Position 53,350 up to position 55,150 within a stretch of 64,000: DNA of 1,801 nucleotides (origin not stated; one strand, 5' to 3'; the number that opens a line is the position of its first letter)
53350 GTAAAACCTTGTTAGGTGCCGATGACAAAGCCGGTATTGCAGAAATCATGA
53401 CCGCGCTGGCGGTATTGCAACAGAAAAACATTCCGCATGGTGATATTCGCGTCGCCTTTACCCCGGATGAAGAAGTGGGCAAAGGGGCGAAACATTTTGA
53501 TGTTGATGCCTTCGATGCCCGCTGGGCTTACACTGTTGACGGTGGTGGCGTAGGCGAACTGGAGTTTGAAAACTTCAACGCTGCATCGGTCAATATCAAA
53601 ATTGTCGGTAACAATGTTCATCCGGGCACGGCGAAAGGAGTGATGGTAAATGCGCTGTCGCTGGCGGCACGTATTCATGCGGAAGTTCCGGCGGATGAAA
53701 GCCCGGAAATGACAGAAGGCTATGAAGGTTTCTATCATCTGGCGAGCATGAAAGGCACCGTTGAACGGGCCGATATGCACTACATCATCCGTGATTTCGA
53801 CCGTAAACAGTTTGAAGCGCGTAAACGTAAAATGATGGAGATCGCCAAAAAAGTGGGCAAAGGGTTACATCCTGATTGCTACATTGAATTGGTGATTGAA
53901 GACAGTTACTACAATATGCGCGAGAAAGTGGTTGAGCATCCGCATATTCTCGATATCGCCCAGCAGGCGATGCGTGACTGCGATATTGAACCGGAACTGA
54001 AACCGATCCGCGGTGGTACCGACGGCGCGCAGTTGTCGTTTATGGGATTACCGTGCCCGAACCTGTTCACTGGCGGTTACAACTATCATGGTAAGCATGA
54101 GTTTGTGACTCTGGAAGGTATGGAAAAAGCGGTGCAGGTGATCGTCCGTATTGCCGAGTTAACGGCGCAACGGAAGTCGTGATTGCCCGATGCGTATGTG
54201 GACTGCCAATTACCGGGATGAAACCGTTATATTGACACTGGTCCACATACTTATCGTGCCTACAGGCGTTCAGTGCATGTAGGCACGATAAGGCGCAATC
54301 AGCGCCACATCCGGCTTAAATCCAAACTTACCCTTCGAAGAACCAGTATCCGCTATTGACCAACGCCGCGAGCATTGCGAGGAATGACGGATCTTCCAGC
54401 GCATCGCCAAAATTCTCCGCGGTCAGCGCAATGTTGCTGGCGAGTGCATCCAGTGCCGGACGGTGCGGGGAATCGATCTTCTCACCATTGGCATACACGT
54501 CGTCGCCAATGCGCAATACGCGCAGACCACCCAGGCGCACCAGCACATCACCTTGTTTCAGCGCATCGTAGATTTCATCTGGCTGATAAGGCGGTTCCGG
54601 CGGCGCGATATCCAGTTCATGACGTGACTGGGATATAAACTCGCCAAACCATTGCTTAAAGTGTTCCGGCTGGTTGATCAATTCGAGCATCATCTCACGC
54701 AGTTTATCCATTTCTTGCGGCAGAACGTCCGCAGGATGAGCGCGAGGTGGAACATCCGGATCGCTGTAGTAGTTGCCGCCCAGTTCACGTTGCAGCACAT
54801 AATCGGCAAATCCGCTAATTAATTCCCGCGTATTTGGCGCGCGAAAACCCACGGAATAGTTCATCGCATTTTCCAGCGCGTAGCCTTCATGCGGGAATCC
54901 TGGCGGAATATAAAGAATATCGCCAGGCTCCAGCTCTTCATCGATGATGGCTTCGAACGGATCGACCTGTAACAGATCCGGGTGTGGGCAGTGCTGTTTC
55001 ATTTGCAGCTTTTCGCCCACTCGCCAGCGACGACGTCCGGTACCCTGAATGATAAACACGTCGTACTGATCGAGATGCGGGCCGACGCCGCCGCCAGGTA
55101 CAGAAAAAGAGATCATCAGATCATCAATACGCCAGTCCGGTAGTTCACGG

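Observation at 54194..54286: Nested inverted repeats between convergent pepT and roxA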

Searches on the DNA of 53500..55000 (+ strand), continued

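Call 16: search_dna_similar(query=window:54186-54300:+, collection=ecoli_genomes, mode=distant, max_rows=40, rows=spread, max_evalue=0.001)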
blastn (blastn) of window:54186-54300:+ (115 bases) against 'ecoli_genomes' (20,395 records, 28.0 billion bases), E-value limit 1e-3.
Records with a match: 1269; places in all: 1270; records where one place covers at least 80% of the query: 1269.
Genomes with a match: 1268 of 5426; with a place that covers at least 80% of the query: 1268. Places per genome that has any: lowest 1, median 1, highest 2. On chromosomes: 1268 places; on plasmids: 2.
Best place of each record, by identity: >=99% 1076; 95-99% 192; 90-95% 1.
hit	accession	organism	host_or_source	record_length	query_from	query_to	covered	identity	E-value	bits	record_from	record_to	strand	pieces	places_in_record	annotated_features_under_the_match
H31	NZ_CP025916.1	Escherichia coli strain 120899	Homo sapiens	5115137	1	115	100%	100.0%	3e-51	208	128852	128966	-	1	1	none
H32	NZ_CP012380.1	Escherichia coli strain WAT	park pond water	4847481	1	115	100%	100.0%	3e-51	208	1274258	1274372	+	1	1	none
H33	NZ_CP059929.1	Escherichia coli strain 162.2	Turkey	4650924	1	115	100%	100.0%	3e-51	208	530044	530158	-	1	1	none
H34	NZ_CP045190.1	Escherichia coli strain NT1F31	pig manure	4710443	1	115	100%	100.0%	3e-51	208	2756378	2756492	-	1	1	none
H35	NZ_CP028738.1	Escherichia coli strain A38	Petrogale lateralis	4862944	1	115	100%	100.0%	3e-51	208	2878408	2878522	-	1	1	none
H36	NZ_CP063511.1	Escherichia coli strain EH08-18-36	Homo sapiens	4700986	1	115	100%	100.0%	3e-51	208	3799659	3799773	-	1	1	none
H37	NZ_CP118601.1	Escherichia coli strain NB4833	Homo sapiens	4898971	1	115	100%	100.0%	3e-51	208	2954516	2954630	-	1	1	none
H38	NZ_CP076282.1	Escherichia coli strain 442/2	Homo sapiens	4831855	1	115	100%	100.0%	3e-51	208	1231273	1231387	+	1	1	none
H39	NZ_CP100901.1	Escherichia coli strain ET826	Hoplobatrachus rugulosus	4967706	1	115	100%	100.0%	3e-51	208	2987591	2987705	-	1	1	none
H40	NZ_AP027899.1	Escherichia coli strain 2018-10-2CC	Homo sapiens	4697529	1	115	100%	100.0%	3e-51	208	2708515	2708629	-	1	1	none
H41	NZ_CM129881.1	Escherichia coli strain MB07011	seawater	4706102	1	115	100%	100.0%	3e-51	208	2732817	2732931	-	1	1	none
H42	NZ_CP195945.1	Escherichia coli strain C6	Water sample from the Juan Diaz River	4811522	1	115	100%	100.0%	3e-51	208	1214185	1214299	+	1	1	none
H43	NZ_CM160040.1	Escherichia coli strain Eco_70239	Homo sapiens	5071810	1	115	100%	100.0%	3e-51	208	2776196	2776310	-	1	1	none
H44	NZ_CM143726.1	Escherichia coli strain CFIAFB20190172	food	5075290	1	115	100%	100.0%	3e-51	208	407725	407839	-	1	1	none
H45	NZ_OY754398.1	Escherichia coli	-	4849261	1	115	100%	100.0%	3e-51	208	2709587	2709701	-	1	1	none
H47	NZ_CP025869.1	Escherichia coli strain 503829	Homo sapiens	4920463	1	115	100%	99.1%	1e-49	204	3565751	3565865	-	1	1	none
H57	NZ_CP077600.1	Escherichia coli O111:H8 strain 05-3004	Homo sapiens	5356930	1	115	100%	99.1%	1e-49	204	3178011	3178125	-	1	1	none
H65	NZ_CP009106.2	Escherichia coli strain 94-3024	human stool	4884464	1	115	100%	98.3%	2e-48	199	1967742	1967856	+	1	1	none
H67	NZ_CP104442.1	Escherichia coli strain HBUT-L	missing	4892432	1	115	100%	98.3%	2e-48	199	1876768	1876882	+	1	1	none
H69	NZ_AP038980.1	Escherichia coli O103:H2 strain 20151001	Homo sapiens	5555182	1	115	100%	98.3%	2e-48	199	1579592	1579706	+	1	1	none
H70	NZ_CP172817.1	Escherichia coli strain HS-01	Homo sapiens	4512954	1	115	100%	93.9%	7e-35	155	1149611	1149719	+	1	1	none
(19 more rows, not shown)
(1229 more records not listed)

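Call 24: search_dna_similar(query=window:54195-54249:+, collection=plasmids, mode=distant, max_evalue=10, max_rows=30)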
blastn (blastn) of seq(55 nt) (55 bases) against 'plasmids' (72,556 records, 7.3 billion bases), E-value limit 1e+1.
Records with a match: 4; places in all: 4; records where one place covers at least 80% of the query: 4.
Best place of each record, by identity: >=99% 1; 95-99% 3.
By first word of the organism name: Escherichia 4.
By predicted mobility (MOB-suite, as given by PLSDB): non-mobilizable 4.
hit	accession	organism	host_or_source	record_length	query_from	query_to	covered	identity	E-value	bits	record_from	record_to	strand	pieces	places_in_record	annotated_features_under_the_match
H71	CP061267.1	Escherichia coli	Sheep,cell culture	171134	1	55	100%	100.0%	1e-19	100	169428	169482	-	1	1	none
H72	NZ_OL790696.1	Escherichia coli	-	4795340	1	55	100%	98.2%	4e-18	96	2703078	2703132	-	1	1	none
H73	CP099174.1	Escherichia coli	culture,Pooled soil sample collected ...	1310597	1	55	100%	98.2%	4e-18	96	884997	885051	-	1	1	none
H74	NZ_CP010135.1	Escherichia coli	dog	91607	1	55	100%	96.4%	5e-17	92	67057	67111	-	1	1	none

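Call 25: search_dna_similar(query=window:54195-54249:+, collection=phages, mode=distant, max_evalue=10, max_rows=30)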
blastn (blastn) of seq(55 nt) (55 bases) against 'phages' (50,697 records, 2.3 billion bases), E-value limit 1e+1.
Records with a match: 1; places in all: 1; records where one place covers at least 80% of the query: 0.
Best place of each record, by identity: >=99% 1.
By first word of the organism name: Nocardia 1.
By host as written in the record: Nocardia transvalensis ATCC 6865 1.
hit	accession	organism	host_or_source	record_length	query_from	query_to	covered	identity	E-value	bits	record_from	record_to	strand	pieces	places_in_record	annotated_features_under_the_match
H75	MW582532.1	Nocardia phage P3.1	Nocardia transvalensis ATCC 6865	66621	37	54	33%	100.0%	4e+0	34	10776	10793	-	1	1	hypothetical protein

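Call 27: get_annotated_region(hit=H70, flank=150)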
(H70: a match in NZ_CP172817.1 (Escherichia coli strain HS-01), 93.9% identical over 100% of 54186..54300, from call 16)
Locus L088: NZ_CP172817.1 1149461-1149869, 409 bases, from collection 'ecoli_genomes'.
description: Escherichia coli strain HS-01 chromosome, complete genome
organism: Escherichia coli strain HS-01 (NCBI taxid 562)
replicon: chromosome; assembly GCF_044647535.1
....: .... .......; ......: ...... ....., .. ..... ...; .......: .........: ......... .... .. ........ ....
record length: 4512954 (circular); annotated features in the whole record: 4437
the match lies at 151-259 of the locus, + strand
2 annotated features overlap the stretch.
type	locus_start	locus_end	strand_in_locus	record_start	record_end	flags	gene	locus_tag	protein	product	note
CDS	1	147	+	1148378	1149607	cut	pepT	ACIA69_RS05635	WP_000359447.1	peptidase T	-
CDS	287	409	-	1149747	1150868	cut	roxA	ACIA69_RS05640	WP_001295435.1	[50S ribosomal protein L16]-arginine 3-hydroxylase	-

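Call 28: get_annotated_region(hit=H65, flank=150)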
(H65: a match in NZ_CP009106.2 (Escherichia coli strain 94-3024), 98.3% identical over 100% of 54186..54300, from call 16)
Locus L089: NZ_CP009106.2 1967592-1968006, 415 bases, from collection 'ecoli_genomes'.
description: Escherichia coli strain 94-3024 chromosome, complete genome
organism: Escherichia coli strain 94-3024 (NCBI taxid 562)
replicon: chromosome; assembly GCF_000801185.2
host: -; source: human stool; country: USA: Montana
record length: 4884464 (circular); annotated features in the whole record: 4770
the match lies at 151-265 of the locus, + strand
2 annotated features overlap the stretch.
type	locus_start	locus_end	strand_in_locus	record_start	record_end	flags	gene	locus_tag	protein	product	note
CDS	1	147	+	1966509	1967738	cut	pepT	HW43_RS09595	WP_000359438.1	peptidase T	-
CDS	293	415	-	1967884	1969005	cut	roxA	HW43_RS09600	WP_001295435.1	[50S ribosomal protein L16]-arginine 3-hydroxylase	-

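Call 29: get_annotated_region(hit=H67, flank=150)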
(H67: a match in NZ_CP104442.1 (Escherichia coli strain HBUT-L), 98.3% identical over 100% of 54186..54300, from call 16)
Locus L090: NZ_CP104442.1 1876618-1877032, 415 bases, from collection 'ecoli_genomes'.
description: Escherichia coli strain HBUT-L chromosome, complete genome
organism: Escherichia coli strain HBUT-L (NCBI taxid 562)
replicon: chromosome; assembly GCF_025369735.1
host: missing; source: missing; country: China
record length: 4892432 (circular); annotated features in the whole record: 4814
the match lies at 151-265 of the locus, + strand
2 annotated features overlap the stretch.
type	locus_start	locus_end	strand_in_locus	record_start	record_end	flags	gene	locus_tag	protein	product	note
CDS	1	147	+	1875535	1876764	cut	pepT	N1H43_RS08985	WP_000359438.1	peptidase T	-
CDS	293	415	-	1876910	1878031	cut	roxA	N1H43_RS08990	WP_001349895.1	[50S ribosomal protein L16]-arginine 3-hydroxylase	-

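Call 30: get_annotated_region(hit=H69, flank=150)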
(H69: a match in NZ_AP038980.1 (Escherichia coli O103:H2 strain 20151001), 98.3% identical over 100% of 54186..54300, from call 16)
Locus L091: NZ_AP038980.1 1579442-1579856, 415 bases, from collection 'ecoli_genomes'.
description: Escherichia coli O103:H2 strain 20151001 chromosome
organism: Escherichia coli O103:H2 strain 20151001 (NCBI taxid 376725)
replicon: chromosome; assembly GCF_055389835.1
host: Homo sapiens; source: feces; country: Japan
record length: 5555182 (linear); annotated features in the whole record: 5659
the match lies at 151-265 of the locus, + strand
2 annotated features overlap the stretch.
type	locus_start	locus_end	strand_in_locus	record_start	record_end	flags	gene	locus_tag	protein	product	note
CDS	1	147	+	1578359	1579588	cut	pepT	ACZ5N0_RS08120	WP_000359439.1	peptidase T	-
CDS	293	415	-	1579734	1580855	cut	roxA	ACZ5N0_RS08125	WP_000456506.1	[50S ribosomal protein L16]-arginine 3-hydroxylase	-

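Call 31: get_annotated_region(hit=H57, flank=150)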
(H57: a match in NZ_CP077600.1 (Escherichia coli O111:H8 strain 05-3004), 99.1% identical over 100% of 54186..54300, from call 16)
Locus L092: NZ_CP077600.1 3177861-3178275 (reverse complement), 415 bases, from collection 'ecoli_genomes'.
description: Escherichia coli O111:H8 strain 05-3004 chromosome, complete genome
organism: Escherichia coli O111:H8 strain 05-3004 (NCBI taxid 991910)
replicon: chromosome; assembly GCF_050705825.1
host: Homo sapiens; source: missing; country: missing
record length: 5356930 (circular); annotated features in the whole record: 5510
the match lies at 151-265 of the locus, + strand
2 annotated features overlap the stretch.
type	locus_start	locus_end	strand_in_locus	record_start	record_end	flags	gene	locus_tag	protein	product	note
CDS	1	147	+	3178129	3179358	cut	pepT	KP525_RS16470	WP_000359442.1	peptidase T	-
CDS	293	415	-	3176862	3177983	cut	roxA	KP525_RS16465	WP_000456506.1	[50S ribosomal protein L16]-arginine 3-hydroxylase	-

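Call 32: get_annotated_region(hit=H47, flank=150)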
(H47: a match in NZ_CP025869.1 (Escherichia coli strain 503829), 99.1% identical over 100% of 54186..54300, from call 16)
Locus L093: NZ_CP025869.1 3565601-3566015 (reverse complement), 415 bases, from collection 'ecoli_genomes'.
description: Escherichia coli strain 503829 chromosome, complete genome
organism: Escherichia coli strain 503829 (NCBI taxid 562)
replicon: chromosome; assembly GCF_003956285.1
host: Homo sapiens; source: stool; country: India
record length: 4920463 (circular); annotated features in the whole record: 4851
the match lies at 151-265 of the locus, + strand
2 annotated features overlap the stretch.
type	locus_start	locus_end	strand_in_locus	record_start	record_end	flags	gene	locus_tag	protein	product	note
CDS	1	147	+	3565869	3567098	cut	pepT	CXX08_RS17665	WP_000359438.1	peptidase T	-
CDS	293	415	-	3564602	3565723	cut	roxA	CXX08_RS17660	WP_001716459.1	[50S ribosomal protein L16]-arginine 3-hydroxylase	-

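Call 41: search_dna_similar(query=window:54195-54249:+, collection=ecoli_genomes, mode=distant, max_evalue=10, max_rows=12, rows=spread)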
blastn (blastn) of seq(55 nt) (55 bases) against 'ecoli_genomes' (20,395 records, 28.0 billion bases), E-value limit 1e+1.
Records with a match: 1269; places in all: 1270; records where one place covers at least 80% of the query: 1269.
Genomes with a match: 1268 of 5426; with a place that covers at least 80% of the query: 1268. Places per genome that has any: lowest 1, median 1, highest 2. On chromosomes: 1268 places; on plasmids: 2.
Best place of each record, by identity: >=99% 556; 95-99% 713.
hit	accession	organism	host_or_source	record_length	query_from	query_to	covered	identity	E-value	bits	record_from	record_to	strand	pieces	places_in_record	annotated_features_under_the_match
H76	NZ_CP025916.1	Escherichia coli strain 120899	Homo sapiens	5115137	1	55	100%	100.0%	4e-19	100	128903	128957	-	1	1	none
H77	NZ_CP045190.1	Escherichia coli strain NT1F31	pig manure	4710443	1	55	100%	100.0%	4e-19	100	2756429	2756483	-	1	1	none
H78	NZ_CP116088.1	Escherichia coli strain DETEC-S565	ICU staff rectal swab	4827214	1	55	100%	100.0%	4e-19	100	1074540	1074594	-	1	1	none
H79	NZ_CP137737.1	Escherichia coli strain HNSQ2209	pig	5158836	1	55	100%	100.0%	4e-19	100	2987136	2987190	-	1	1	none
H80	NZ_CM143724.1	Escherichia coli strain CFIAFB20190167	food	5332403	1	55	100%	100.0%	4e-19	100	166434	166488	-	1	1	none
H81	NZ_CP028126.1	Escherichia coli O26 str. RM10386 strain RM10386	Bos taurus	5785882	1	55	100%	98.2%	2e-17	96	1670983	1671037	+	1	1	none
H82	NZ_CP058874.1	Escherichia coli strain STLEFF_47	Stanley WWTPs_47 WWTPs effluent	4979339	1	55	100%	98.2%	2e-17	96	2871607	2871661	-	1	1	none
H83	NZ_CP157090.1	Escherichia coli strain UTME-14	Sus scrofa domesticus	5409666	1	55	100%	98.2%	2e-17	96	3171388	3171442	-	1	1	none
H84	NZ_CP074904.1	Escherichia coli strain 08_4358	Homo sapiens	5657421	1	55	100%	98.2%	2e-17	96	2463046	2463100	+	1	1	none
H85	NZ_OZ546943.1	Escherichia coli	Homo sapiens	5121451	1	55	100%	98.2%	2e-17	96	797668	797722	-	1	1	none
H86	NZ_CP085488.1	Escherichia coli strain VCSW8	Top soil and leaf litter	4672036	1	55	100%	96.4%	2e-16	92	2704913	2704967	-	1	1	none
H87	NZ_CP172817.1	Escherichia coli strain HS-01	Homo sapiens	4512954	1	51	93%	100.0%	6e-17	93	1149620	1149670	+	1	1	none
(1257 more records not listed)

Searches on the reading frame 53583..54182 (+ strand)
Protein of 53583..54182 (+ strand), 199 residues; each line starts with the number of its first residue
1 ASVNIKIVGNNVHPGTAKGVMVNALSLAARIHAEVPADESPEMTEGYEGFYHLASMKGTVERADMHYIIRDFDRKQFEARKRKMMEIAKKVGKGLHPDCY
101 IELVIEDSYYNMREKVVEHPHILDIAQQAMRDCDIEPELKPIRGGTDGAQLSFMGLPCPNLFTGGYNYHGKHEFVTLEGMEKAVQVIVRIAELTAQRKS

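Call 22: find_related_loci(query=window:53583-54182:+, collection=genome_contigs, flank=1500)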
Query window:53583-54182:+ (199 aa) in genome_contigs; peptide patterns used: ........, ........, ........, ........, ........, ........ (x = any residue, [..] = any of these).
511 stretches matched a pattern; 443 encode a relative of the query (tblastn E <= 1e-3); the best 80 are kept; 80 distinct loci.
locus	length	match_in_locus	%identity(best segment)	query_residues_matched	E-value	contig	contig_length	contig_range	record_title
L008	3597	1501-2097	100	1-199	1e-137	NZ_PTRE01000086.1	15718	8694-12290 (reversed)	Escherichia sp. MOD1-EC7003 MOD1-EC7003_86_length_15718_cov_111, whole genome shotgun sequence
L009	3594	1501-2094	98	1-198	2e-135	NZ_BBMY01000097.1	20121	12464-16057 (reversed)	Escherichia albertii NBRC 107761 = DSM 17582 strain NBRC 107761, whole genome shotgun sequence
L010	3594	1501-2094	97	1-198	2e-134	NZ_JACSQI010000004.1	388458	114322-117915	Escherichia whittamii strain Sa2BVA5 NODE_4_length_388458_cov_7.964772, whole genome shotgun sequence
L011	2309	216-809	98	1-198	5e-138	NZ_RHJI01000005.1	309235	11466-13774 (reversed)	Escherichia sp. E1V33 1V33_5_consensus, whole genome shotgun sequence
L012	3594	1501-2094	96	1-198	5e-133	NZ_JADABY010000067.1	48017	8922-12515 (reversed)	Citrobacter sp. Res13-Sevr-PEB04-36 seq_tig67, whole genome shotgun sequence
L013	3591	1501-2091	96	1-197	3e-133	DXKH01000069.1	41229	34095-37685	MAG TPA_asm: Citrobacter sp. isolate HRGM_Genome_0066 HRGM_Genome_0066_69, whole genome shotgun sequence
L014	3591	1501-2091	96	1-197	3e-133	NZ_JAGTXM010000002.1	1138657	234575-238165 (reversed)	Citrobacter amalonaticus strain ku-bf3 scaffold_1, whole genome shotgun sequence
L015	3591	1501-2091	96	1-197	9e-133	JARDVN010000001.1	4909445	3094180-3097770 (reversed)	Citrobacter amalonaticus strain AUH_CA_2023_1 contig_2, whole genome shotgun sequence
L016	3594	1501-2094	95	1-198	2e-132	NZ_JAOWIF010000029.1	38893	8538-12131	Citrobacter sp. Cu233 219, whole genome shotgun sequence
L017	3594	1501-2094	95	1-198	1e-131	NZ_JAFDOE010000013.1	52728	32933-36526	Citrobacter sp. FP75 contig13, whole genome shotgun sequence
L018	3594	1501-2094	95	1-198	8e-132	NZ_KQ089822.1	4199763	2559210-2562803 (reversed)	Citrobacter sp. MGH106 aetzL-supercont1.1, whole genome shotgun sequence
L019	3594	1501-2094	95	1-198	1e-131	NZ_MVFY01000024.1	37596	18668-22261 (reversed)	Citrobacter portucalensis strain A60 A60_S7_L001_NODE_24_length_37596_cov_19.1626, whole genome shotgun sequence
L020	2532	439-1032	95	1-198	7e-135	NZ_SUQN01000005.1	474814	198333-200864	Citrobacter gillenii strain UMG736 UMG736_5, whole genome shotgun sequence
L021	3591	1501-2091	95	1-197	4e-131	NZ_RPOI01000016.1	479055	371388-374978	Citrobacter youngae strain CCUG 30791 citrobacter_youngae_CCUG30791T_0000016, whole genome shotgun sequence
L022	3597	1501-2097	94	1-199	3e-131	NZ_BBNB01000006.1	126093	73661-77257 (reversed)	Citrobacter sedlakii NBRC 105722, whole genome shotgun sequence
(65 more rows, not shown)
